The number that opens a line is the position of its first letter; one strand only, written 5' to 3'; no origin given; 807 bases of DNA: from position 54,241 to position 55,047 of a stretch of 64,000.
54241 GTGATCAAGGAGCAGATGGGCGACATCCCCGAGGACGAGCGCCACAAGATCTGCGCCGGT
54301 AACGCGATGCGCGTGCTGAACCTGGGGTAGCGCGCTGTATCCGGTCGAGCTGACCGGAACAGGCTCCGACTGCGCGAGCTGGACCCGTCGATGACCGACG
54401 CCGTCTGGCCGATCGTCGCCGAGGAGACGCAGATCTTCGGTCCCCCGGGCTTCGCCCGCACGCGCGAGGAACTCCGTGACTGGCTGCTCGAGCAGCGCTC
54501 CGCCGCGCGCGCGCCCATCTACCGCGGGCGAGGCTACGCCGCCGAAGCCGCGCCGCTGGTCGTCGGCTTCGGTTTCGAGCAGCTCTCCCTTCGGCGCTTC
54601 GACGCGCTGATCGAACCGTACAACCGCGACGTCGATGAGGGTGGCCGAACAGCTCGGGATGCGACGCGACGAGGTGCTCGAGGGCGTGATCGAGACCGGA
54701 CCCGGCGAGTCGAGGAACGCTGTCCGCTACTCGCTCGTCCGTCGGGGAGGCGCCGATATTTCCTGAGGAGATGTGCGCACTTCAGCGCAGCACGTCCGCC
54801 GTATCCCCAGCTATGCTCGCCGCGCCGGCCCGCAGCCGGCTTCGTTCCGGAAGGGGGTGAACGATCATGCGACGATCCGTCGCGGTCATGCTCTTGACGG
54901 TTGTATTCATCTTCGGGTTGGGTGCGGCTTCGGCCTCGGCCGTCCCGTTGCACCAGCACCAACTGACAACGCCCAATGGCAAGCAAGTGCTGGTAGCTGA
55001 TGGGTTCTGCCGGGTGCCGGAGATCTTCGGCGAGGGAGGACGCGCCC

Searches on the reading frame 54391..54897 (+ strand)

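Call 82: search_protein_families(library=pfam, proteins=[window:54391-54897:+], max_evalue=0.01)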
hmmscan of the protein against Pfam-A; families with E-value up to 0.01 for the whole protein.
window:54391-54897:+ (168 aa): 1 family
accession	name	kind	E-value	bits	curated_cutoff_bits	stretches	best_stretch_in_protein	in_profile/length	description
PF13302.13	Acetyltransf_3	-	6.2e-05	24.1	25.4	1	5-79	55-126/138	Acetyltransferase (GNAT) domain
